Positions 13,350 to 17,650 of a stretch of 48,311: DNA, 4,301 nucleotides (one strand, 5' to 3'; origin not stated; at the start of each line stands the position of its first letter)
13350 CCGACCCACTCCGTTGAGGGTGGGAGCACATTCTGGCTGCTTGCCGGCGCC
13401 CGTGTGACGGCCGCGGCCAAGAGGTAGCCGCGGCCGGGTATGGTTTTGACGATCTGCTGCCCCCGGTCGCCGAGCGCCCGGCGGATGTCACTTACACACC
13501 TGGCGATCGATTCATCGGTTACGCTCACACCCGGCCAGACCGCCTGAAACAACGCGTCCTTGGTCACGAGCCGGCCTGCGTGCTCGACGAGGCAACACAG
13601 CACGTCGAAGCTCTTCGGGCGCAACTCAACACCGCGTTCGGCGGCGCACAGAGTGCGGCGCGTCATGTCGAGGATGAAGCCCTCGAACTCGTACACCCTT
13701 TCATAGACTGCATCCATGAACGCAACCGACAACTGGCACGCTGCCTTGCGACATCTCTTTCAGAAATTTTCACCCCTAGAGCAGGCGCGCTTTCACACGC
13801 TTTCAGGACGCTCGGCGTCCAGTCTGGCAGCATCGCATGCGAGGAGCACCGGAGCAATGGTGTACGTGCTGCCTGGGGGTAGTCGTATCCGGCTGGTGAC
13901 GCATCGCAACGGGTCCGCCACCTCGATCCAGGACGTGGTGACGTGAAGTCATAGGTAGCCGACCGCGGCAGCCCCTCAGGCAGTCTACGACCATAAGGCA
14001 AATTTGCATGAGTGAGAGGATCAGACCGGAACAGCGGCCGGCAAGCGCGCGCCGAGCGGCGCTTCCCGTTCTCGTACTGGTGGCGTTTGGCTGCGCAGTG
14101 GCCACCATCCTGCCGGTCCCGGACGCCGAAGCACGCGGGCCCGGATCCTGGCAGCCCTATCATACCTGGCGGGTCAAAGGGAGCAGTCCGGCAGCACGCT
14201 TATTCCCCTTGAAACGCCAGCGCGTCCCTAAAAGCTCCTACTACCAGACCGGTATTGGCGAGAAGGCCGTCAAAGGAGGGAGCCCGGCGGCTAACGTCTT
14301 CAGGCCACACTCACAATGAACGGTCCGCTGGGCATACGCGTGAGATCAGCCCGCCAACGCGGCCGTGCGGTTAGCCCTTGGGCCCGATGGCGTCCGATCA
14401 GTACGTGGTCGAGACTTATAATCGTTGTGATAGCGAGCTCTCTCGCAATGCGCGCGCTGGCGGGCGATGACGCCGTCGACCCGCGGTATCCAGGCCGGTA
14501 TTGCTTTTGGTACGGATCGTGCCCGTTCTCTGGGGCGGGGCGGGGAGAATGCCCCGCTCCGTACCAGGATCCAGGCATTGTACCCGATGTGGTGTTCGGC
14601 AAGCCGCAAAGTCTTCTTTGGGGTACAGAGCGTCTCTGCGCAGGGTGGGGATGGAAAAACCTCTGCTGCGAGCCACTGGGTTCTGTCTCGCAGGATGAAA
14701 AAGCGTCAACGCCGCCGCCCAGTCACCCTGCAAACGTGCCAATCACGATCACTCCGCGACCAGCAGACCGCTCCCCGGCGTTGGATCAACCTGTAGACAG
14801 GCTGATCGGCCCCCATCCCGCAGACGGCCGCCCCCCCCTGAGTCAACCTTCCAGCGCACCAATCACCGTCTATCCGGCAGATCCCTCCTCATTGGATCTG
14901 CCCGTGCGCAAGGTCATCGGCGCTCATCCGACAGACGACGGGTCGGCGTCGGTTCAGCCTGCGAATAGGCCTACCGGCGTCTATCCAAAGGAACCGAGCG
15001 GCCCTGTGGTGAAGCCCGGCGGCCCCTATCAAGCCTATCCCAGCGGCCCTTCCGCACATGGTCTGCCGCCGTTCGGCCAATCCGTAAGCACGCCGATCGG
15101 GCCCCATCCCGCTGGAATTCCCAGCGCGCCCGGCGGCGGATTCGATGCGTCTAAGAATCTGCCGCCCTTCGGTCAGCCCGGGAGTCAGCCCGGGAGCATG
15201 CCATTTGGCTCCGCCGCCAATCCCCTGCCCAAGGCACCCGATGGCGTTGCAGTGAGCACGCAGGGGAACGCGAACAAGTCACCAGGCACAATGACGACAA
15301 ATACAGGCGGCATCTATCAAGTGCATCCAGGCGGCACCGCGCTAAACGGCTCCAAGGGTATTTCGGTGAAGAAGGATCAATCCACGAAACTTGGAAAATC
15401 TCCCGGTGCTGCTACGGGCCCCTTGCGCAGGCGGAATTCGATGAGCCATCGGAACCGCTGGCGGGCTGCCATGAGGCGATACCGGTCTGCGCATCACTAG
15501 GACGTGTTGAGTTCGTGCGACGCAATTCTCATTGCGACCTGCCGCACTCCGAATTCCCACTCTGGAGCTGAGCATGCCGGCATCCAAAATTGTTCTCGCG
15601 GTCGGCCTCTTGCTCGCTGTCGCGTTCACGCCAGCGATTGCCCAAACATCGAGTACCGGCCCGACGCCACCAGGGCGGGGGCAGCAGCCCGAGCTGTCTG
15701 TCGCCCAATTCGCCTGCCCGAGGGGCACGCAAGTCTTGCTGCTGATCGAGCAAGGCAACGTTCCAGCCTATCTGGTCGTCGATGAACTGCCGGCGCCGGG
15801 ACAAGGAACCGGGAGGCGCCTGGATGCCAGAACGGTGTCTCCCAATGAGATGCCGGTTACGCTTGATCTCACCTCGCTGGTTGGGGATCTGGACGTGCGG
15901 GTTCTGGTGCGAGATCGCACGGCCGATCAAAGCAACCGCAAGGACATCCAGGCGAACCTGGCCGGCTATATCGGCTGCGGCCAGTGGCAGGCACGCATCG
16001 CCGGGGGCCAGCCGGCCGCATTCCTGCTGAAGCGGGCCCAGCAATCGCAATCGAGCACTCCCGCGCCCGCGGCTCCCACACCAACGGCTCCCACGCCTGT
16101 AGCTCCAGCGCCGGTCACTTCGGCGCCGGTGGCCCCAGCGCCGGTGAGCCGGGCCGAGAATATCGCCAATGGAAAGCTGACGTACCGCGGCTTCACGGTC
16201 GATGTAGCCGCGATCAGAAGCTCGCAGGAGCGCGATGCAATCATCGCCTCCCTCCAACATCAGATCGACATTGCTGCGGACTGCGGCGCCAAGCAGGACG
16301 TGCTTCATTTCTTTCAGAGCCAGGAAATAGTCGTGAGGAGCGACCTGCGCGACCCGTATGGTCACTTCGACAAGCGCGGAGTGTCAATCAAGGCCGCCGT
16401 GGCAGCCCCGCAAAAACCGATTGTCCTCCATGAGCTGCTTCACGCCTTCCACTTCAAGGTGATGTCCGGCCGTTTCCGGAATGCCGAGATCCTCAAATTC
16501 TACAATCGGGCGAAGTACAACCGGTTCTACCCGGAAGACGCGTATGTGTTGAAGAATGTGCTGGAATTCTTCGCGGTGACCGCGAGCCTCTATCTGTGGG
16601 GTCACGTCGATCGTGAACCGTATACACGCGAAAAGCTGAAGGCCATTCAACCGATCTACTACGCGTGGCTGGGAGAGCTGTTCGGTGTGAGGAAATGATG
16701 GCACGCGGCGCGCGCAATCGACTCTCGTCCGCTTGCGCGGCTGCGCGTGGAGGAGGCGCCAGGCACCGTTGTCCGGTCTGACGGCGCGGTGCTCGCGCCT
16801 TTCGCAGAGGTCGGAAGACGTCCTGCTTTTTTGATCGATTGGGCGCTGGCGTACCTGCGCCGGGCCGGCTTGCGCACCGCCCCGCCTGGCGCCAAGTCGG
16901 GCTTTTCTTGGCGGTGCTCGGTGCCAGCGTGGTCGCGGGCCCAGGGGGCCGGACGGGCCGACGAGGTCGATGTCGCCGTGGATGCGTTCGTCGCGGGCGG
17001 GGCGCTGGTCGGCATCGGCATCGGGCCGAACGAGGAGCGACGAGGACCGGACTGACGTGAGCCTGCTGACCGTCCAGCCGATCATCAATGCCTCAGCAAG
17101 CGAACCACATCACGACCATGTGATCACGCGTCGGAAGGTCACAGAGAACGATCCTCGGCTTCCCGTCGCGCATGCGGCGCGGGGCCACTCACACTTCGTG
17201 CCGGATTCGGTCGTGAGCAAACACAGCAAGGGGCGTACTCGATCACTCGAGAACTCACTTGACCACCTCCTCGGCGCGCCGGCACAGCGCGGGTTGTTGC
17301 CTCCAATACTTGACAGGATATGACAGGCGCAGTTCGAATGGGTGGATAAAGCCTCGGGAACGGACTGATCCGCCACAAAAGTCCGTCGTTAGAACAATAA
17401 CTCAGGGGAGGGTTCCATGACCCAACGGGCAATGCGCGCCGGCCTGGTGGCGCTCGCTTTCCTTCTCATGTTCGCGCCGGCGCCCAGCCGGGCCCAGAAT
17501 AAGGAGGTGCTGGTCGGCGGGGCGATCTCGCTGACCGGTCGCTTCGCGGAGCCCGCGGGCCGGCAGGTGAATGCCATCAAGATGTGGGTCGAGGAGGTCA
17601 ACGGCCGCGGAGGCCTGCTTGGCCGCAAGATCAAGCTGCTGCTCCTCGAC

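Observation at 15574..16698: Secreted protein with a toxin-like gluzincin signature: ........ plus EFFA 45 residues downstream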

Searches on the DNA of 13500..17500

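Call 93: search_rna_families(source=window, start=13500, end=17500, threshold=evalue, max_evalue=1)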
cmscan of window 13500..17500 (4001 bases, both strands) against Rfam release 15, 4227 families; matches with E-value up to 1: 1.
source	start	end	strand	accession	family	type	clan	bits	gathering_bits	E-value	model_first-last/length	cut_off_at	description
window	14588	14731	-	RF00599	SNORA77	Gene; snRNA; snoRNA; HACA-box;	-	23.3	42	0.1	1-125/125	no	Small nucleolar RNA SNORA77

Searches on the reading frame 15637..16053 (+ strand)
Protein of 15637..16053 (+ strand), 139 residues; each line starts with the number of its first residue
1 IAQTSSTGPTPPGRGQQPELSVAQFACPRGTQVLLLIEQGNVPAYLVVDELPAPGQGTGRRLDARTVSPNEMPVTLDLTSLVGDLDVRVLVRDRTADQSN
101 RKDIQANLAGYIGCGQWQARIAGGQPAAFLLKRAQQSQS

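Call 58: search_protein_representatives(protein=window:15637-16053:+)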
Query: 139 residues. Proteins with E-value up to 0.001 (for the whole library): 11; up to 1e-10: 8; up to 1e-30: 2. The best 11 are listed.
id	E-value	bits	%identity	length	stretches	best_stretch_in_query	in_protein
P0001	5.3e-84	295.3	100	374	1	1-139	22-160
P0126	8.5e-37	142.5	52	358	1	16-135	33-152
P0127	7.1e-28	113.7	46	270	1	18-134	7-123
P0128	7.4e-26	107.1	45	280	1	9-134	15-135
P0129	1.4e-24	103.0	52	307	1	11-135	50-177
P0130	5.7e-21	91.3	48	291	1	3-139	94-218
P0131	1.6e-15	73.7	60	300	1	72-138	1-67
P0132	1.2e-11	61.1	59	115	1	65-139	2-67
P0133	2.2e-06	44.1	39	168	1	19-127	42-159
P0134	2.3e-06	44.0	32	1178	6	28-72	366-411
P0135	1.0e-03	35.5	39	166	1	16-127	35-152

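Call 76: search_protein_families(library=pfam, proteins=[P0126, P0127, P0128, P0129, P0130, P0131, P0133, P0135], max_evalue=0.01)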
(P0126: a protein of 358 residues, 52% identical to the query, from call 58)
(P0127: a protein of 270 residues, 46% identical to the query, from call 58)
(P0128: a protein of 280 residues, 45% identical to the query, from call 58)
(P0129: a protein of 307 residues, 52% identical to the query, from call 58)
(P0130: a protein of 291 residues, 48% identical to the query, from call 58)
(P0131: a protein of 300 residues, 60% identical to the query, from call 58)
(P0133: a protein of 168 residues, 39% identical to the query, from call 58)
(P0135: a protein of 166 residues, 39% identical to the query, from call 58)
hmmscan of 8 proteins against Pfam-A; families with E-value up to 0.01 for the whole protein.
P0126 (358 aa): 0 families

P0127 (270 aa): 0 families

P0128 (280 aa): 5 families
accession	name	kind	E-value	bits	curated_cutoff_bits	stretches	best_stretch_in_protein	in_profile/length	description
PF17820.7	PDZ_6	-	4.7e-10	39.5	27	1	207-242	2-37/54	PDZ domain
PF13180.12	PDZ_2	-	5.6e-10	39.8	27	1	180-260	2-67/80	PDZ domain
PF00595.29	PDZ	-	5.6e-08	33.5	23.2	1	177-240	8-62/81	PDZ domain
PF14685.13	PDZ_Tricorn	-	0.00018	21.8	25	1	212-272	29-88/88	Tricorn protease PDZ domain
PF19805.5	DUF6288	-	0.0058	16.3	26.3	1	205-273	3-75/402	Family of unknown function (DUF6288)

P0129 (307 aa): 2 families
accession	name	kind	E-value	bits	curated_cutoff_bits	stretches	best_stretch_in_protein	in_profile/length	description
PF17820.7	PDZ_6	-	4.8e-06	26.6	27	1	221-255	2-36/54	PDZ domain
PF13180.12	PDZ_2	-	1.8e-05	25.3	27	1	213-259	8-54/80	PDZ domain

P0130 (291 aa): 0 families

P0131 (300 aa): 1 family
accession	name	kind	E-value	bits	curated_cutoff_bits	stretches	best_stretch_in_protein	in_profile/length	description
PF04228.19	Zn_peptidase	-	1.2e-53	183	23.2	1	80-295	74-290/290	Putative neutral zinc metallopeptidase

P0133 (168 aa): 0 families

P0135 (166 aa): 0 families

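Call 84: search_solved_structures(query=A7, max_evalue=1)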
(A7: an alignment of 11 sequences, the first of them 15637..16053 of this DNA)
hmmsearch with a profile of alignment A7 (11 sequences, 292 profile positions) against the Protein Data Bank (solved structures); distinct sequences matched with E-value up to 1: 4.
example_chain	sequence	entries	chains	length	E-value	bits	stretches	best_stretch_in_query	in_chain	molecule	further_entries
6ysy_B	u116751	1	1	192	0.26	14.4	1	156-240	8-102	Myosin light chain 1/3, skeletal muscle isoform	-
3pv3_A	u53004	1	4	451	0.63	13.2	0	206-243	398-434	DegQ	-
3pv2_A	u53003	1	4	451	0.64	13.2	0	206-243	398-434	DegQ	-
3pv5_A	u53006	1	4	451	0.64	13.1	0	206-243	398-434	DegQ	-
